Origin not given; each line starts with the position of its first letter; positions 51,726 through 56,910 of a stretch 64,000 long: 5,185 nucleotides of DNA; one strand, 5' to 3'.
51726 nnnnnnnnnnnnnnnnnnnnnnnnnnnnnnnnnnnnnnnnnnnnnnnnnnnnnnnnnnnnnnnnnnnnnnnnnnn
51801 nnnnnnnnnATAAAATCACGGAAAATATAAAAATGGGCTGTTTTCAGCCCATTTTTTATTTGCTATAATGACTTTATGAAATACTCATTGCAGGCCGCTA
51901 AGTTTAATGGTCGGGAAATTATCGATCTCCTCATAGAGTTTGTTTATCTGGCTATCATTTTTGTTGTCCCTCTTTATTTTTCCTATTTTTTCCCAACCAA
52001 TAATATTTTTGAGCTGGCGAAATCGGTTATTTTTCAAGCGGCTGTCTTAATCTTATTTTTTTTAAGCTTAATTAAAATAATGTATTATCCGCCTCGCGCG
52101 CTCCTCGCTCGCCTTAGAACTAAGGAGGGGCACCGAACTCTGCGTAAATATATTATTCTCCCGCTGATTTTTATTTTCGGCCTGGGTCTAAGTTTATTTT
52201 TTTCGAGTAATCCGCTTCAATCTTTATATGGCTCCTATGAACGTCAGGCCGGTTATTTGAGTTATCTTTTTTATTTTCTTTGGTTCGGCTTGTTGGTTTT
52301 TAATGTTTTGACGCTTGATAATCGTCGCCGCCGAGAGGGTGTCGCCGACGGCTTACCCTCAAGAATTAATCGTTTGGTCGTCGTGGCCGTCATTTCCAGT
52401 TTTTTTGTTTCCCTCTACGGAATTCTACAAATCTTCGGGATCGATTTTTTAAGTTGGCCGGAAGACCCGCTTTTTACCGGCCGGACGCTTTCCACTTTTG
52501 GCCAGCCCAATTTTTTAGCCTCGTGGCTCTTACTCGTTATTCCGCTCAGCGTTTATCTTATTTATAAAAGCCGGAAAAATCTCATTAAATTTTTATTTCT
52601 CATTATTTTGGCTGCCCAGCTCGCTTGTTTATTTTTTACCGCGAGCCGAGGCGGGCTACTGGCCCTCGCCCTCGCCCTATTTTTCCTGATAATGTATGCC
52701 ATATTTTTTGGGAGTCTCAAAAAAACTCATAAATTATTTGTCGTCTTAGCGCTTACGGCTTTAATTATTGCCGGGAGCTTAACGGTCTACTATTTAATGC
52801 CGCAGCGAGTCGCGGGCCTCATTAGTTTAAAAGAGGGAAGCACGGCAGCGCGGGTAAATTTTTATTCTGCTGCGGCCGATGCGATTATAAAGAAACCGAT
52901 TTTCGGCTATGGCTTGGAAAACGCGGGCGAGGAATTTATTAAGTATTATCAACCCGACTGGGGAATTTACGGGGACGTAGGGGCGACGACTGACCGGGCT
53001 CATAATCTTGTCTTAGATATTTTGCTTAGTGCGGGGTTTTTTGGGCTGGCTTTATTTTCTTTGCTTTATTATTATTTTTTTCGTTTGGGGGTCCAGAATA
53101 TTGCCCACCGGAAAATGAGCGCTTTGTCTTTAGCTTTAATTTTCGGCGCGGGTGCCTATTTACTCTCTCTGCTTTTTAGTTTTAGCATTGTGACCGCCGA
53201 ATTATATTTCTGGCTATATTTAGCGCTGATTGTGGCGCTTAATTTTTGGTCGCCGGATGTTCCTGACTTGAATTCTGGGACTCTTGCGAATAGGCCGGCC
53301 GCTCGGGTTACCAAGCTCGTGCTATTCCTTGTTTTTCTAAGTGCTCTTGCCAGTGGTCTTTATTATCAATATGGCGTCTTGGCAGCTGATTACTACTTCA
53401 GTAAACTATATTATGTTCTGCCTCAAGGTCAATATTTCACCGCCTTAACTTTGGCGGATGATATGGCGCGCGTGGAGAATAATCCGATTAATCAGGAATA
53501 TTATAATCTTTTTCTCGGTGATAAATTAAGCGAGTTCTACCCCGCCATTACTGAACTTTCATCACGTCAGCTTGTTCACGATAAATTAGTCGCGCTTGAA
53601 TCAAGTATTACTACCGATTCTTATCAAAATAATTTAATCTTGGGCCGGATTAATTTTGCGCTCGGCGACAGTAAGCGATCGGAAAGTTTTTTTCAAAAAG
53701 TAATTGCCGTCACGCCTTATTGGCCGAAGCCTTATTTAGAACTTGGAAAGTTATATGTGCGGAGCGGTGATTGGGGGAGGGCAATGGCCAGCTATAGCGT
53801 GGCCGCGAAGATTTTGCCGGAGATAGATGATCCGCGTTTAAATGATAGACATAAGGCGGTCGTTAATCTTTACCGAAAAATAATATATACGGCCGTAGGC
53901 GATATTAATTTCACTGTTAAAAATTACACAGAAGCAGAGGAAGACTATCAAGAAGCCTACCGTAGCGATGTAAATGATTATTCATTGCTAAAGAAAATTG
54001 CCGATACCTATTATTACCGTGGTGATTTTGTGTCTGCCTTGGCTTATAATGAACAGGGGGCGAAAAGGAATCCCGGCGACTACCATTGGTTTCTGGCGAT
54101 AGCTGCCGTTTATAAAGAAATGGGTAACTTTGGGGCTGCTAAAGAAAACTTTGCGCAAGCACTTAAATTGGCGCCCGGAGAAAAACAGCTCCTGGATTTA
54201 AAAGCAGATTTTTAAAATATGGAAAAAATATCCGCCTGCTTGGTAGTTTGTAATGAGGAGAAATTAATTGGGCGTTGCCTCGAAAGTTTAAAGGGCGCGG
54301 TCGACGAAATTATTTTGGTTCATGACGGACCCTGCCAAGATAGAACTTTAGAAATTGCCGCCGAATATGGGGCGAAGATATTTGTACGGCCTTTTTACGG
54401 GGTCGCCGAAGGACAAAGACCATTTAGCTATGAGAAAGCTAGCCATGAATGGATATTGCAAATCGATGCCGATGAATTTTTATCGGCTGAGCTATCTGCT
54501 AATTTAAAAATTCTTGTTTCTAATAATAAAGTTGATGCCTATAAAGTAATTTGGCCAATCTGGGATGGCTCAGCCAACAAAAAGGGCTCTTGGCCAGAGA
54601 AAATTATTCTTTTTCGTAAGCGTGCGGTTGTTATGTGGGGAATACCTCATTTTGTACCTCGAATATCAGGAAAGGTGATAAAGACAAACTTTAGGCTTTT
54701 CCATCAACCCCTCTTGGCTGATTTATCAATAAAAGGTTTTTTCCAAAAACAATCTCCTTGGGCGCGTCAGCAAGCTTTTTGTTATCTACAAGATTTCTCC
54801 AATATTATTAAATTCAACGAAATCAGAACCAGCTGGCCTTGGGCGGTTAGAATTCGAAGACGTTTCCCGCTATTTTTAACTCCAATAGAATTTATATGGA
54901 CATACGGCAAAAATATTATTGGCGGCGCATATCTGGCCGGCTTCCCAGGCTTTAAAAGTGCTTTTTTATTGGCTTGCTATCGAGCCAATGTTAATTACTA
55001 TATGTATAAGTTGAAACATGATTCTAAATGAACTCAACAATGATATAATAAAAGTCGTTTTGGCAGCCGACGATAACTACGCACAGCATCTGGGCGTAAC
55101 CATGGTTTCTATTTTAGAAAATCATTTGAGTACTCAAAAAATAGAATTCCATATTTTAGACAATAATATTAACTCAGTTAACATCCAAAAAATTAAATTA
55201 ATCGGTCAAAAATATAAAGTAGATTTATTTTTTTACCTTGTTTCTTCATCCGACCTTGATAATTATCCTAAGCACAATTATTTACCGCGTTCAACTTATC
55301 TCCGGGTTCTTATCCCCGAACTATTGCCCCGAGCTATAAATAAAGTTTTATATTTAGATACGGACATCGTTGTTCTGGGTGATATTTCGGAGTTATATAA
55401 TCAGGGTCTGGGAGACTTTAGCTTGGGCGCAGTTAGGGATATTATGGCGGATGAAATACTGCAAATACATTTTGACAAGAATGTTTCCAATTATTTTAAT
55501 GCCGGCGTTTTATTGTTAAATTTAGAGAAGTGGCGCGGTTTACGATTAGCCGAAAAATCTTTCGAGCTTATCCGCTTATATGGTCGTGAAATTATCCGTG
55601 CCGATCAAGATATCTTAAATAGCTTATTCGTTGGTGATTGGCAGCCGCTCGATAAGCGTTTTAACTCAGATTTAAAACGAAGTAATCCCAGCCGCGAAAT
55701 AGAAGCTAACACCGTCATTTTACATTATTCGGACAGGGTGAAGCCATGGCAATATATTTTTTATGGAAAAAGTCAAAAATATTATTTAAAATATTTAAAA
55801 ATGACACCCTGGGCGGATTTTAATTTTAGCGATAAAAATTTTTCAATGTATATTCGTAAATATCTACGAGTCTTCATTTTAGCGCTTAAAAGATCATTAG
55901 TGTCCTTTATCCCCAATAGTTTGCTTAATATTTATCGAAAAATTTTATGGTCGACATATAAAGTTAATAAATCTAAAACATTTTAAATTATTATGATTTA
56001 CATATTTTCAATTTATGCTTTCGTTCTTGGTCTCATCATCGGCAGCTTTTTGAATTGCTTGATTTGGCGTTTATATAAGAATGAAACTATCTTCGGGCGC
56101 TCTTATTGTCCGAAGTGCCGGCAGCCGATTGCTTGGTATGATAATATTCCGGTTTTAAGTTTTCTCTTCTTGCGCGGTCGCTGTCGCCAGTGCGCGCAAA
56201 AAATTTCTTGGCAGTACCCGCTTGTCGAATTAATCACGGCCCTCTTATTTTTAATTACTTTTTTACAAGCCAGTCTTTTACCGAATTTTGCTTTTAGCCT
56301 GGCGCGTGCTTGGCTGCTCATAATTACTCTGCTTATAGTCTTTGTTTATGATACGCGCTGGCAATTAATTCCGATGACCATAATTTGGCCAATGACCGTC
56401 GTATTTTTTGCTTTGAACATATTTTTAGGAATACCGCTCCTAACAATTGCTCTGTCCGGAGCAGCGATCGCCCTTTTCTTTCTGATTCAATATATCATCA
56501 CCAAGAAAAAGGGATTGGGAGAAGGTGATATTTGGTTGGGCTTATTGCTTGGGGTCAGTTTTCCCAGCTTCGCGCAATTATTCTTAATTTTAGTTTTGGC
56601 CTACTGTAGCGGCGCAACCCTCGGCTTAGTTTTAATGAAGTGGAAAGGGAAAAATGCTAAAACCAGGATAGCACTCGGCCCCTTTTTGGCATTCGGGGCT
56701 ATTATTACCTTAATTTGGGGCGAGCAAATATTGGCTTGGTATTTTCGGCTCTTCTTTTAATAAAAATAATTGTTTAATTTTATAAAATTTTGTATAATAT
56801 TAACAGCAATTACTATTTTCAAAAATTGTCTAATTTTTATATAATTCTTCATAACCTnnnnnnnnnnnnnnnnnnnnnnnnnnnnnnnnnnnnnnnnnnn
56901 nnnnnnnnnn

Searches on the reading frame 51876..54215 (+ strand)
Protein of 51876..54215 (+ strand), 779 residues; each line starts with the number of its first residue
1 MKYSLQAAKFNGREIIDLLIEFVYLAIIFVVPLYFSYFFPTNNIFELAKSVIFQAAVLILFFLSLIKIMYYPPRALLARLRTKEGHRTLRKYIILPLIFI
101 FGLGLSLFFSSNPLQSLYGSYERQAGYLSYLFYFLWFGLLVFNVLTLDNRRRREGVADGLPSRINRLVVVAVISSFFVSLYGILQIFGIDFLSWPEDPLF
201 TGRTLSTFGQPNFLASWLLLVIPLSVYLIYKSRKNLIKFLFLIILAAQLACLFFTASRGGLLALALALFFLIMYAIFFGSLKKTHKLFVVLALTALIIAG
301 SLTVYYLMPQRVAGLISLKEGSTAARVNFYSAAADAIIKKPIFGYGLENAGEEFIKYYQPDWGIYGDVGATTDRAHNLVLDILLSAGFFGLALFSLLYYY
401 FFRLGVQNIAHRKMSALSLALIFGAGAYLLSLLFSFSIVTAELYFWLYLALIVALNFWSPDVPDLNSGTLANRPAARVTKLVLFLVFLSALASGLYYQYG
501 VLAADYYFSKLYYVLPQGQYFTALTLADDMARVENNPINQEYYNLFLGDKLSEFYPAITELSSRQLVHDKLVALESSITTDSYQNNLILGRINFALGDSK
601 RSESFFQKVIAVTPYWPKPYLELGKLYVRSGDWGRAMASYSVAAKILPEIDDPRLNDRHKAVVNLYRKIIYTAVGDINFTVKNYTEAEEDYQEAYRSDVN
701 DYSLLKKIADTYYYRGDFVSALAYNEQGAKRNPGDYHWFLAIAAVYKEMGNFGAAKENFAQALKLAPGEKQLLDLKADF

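Call 19: search_protein_families(library=pfam, proteins=[window:51876-54215:+], max_evalue=0.0001)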
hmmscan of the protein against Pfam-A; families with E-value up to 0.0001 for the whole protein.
window:51876-54215:+ (779 aa): 10 families
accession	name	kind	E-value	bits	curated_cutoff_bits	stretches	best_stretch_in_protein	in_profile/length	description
PF04932.20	Wzy_C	-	4.3e-19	69.2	31.7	1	244-394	2-148/149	O-Antigen ligase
PF07719.23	TPR_2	-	1.5e-16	59.5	27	0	741-768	6-33/34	Tetratricopeptide repeat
PF00515.34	TPR_1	-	4e-12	45.9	27.8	0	742-767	7-32/34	Tetratricopeptide repeat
PF13181.12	TPR_8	-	5.4e-12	45.3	25.7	0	741-767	6-32/34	Tetratricopeptide repeat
PF13424.12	TPR_12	-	2.7e-10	40.7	30.1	0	670-728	5-71/77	Tetratricopeptide repeat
PF13428.12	TPR_14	-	1.3e-09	38.2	23.5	0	740-778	5-43/44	Tetratricopeptide repeat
PF14559.12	TPR_19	-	6.9e-08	33.1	25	0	715-777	4-66/68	Tetratricopeptide repeat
PF13432.12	TPR_16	-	2.6e-06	28.2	32.7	0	708-767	3-62/65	Tetratricopeptide repeat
PF13374.12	TPR_10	-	4.2e-05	23.8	27.5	0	742-765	8-31/42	Tetratricopeptide repeat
PF13371.12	TPR_9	-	4.8e-05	23.7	35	0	715-771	8-64/73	Tetratricopeptide repeat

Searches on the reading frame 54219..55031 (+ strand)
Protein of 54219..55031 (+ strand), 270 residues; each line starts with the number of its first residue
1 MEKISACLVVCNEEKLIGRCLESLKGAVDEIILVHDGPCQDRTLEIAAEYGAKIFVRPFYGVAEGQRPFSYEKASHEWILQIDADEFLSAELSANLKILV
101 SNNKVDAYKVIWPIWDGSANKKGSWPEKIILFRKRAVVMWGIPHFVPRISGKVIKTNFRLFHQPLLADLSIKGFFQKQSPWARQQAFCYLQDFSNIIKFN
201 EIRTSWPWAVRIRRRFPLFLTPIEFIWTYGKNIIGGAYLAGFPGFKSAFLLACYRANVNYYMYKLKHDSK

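Call 19: search_protein_families(library=pfam, proteins=[window:54219-55031:+], max_evalue=0.0001)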
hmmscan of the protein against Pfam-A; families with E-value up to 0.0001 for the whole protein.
window:54219-55031:+ (270 aa): 2 families
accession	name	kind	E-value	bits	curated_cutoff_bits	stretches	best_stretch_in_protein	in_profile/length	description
PF00535.33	Glycos_transf_2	-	1.3e-13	51.7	23.3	1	5-147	1-154/168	Glycosyl transferase family 2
PF13704.12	Glyco_tranf_2_4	-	9e-05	23.3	27.5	0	12-91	2-87/98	Glycosyl transferase family 2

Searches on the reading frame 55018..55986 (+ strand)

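Call 19: search_protein_families(library=pfam, proteins=[window:55018-55986:+], max_evalue=0.0001)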
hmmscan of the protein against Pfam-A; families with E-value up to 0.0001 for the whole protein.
window:55018-55986:+ (322 aa): 2 families
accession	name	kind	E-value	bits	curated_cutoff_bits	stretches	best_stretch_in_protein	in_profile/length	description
PF01501.26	Glyco_transf_8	-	7e-50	170.4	24.3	1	13-247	2-252/253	Glycosyl transferase family 8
PF18404.7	Glyco_transf_24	-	4.5e-07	30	25.7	1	15-137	6-126/268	Glucosyltransferase 24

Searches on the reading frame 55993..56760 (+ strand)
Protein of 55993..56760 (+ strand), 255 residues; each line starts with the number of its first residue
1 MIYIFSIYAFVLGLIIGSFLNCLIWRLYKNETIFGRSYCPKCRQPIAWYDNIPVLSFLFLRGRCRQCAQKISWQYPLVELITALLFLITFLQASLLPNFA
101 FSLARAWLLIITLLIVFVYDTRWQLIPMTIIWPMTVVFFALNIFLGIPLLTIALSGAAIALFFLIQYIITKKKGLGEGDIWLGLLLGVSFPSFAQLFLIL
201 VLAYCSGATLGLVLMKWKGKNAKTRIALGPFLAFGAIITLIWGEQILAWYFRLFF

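Call 19: search_protein_families(library=pfam, proteins=[window:55993-56760:+], max_evalue=0.0001)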
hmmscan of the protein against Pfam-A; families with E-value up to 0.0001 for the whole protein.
window:55993-56760:+ (255 aa): 2 families
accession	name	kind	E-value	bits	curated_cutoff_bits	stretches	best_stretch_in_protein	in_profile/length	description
PF06750.18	A24_N_bact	-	1.1e-33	115.6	23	1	11-92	1-83/84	Bacterial Peptidase A24 N-terminal domain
PF01478.23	Peptidase_A24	-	9.2e-10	39.4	26.5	1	107-212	1-104/104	Type IV leader peptidase family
